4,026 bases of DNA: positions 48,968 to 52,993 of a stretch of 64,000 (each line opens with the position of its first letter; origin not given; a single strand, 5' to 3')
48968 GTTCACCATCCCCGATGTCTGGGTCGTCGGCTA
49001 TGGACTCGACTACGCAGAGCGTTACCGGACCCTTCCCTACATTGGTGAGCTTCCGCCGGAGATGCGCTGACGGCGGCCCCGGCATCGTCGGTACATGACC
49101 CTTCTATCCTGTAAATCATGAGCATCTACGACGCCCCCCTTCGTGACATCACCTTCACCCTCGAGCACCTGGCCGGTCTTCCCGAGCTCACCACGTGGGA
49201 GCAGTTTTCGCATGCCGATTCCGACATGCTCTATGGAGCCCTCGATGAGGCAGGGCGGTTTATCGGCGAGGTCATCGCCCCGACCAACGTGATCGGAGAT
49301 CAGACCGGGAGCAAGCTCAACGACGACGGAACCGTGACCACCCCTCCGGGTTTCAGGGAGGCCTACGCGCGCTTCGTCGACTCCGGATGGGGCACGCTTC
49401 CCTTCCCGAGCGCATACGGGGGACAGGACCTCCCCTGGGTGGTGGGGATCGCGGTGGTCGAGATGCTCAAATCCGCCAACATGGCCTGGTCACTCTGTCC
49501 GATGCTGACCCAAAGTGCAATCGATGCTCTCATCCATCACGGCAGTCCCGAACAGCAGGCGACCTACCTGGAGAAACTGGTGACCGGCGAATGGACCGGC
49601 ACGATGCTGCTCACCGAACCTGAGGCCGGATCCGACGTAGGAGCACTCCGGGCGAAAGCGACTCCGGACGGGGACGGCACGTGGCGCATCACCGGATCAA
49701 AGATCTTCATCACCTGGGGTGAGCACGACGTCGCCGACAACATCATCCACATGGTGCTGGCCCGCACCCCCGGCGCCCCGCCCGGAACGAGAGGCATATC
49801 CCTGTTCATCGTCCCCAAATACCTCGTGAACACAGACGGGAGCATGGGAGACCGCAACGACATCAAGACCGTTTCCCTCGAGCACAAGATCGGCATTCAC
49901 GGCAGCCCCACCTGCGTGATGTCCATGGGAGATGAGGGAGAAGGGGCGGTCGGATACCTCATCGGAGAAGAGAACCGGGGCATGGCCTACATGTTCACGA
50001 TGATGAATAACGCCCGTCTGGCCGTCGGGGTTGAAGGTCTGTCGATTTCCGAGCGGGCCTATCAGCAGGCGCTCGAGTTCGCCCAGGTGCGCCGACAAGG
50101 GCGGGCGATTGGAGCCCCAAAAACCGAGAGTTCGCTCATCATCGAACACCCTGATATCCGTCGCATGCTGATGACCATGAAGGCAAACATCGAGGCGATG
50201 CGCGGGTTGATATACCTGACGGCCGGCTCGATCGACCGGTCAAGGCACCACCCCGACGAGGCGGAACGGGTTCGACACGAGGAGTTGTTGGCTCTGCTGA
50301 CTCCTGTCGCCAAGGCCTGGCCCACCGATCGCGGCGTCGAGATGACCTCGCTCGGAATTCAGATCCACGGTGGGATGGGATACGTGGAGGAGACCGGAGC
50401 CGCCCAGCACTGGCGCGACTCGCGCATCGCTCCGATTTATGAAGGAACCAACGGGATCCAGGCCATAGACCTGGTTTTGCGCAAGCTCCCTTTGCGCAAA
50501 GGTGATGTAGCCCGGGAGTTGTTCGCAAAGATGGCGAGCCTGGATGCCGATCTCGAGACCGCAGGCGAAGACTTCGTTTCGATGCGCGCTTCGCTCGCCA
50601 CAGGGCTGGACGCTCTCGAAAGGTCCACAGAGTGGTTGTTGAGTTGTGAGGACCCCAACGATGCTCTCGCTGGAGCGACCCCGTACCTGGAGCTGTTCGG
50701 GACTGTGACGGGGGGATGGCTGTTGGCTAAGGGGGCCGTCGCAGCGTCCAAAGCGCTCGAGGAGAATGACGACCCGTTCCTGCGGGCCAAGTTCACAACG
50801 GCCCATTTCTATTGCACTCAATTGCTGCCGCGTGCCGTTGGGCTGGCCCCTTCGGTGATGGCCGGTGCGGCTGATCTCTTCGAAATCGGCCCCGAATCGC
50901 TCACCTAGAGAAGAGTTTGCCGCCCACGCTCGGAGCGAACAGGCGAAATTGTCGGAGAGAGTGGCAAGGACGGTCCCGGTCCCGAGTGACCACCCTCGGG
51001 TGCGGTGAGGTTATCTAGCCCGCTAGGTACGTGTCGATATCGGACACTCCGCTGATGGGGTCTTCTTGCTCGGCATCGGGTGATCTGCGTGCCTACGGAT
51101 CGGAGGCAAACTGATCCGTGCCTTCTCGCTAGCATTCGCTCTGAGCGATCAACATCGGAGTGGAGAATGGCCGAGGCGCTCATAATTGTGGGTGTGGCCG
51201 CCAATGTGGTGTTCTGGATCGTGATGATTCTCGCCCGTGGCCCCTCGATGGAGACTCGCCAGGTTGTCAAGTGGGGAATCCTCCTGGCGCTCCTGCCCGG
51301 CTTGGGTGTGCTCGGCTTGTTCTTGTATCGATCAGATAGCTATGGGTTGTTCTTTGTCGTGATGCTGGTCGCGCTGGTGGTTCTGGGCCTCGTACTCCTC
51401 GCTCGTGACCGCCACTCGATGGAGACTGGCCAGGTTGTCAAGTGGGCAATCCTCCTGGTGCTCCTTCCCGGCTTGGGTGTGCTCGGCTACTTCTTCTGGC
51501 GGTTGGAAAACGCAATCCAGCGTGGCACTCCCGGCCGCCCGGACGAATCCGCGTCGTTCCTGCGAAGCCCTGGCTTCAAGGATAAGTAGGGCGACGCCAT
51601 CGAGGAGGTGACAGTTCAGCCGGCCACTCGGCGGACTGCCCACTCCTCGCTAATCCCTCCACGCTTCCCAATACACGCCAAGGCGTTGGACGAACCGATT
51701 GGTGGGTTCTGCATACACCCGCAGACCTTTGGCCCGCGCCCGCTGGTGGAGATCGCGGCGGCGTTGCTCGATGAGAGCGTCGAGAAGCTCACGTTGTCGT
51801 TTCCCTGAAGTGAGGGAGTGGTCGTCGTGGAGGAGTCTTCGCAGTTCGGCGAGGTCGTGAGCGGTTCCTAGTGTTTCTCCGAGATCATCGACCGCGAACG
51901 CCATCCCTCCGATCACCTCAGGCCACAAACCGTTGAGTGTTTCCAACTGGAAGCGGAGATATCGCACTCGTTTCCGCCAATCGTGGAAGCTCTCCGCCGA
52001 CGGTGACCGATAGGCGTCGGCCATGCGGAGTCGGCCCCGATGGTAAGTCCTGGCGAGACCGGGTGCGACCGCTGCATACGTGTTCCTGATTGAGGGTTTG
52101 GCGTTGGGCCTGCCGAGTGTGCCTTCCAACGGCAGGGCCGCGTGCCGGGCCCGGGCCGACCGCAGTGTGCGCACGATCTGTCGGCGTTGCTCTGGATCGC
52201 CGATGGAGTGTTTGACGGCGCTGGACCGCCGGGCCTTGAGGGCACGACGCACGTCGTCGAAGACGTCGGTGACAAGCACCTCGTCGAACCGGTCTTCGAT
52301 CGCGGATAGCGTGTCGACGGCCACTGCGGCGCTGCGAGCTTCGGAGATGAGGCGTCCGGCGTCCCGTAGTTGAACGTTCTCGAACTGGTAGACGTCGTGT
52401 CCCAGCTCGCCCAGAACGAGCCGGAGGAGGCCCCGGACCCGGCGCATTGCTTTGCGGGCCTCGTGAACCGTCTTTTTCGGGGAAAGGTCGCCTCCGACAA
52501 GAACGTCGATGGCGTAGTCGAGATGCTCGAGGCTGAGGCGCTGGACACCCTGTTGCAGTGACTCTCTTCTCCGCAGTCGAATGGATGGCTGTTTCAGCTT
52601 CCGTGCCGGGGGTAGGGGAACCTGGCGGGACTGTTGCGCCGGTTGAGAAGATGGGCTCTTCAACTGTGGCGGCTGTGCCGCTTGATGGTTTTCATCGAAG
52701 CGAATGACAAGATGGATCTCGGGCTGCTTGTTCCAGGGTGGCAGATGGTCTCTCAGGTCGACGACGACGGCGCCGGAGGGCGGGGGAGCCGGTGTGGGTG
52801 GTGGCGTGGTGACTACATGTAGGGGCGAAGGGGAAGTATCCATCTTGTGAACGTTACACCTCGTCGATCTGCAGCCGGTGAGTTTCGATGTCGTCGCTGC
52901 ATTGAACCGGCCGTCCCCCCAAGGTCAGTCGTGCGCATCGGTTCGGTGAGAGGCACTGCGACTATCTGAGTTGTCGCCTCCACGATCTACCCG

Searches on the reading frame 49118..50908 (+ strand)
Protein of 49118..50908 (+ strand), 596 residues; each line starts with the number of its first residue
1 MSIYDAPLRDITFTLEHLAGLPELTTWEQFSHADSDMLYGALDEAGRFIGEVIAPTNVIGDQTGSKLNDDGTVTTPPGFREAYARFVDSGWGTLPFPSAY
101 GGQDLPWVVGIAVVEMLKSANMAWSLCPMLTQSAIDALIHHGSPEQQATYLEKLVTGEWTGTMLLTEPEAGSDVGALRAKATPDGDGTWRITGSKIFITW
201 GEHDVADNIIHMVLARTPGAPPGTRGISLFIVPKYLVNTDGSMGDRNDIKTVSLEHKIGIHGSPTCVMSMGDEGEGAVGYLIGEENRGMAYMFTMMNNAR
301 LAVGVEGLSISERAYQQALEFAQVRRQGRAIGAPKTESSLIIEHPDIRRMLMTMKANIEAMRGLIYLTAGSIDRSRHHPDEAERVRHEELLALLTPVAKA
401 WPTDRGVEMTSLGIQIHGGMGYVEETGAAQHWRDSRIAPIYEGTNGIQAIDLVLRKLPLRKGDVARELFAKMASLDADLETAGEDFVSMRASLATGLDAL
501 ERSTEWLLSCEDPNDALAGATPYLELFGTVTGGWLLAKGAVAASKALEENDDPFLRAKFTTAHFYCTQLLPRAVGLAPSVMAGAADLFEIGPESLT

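Call 83: search_protein_families(library=pfam, proteins=[window:49118-50908:+], max_evalue=0.001)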
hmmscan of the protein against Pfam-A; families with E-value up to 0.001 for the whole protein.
window:49118-50908:+ (596 aa): 6 families
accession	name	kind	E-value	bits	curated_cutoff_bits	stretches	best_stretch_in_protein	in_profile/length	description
PF12806.12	Acyl-CoA_dh_C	-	6.1e-29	101.1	30.3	1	480-590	10-123/124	Acetyl-CoA dehydrogenase C-terminal like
PF00441.29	Acyl-CoA_dh_1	-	3.5e-24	86.1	22.4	1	286-450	1-143/150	Acyl-CoA dehydrogenase, C-terminal domain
PF02770.24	Acyl-CoA_dh_M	-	1.6e-12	47.9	33.3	1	163-270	2-94/97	Acyl-CoA dehydrogenase, middle domain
PF02771.21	Acyl-CoA_dh_N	-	1.5e-11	45.1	22.9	1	80-158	34-113/113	Acyl-CoA dehydrogenase, N-terminal domain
PF22924.1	ACOX_C_alpha1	-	5.5e-07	30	27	1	295-447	3-159/169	Acyl-CoA oxidase, C-alpha1 domain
PF08028.16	Acyl-CoA_dh_2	-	4e-05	24.3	22.7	1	309-445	9-133/134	Acyl-CoA dehydrogenase, C-terminal domain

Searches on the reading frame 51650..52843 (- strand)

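Call 83: search_protein_families(library=pfam, proteins=[window:51650-52843:-], max_evalue=0.001)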
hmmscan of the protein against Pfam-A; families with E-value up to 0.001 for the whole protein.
window:51650-52843:- (397 aa): 1 family
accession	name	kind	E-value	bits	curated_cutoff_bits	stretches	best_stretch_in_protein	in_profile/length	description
PF05235.19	CHAD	-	1.8e-26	94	25.6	1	105-339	7-228/228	CHAD domain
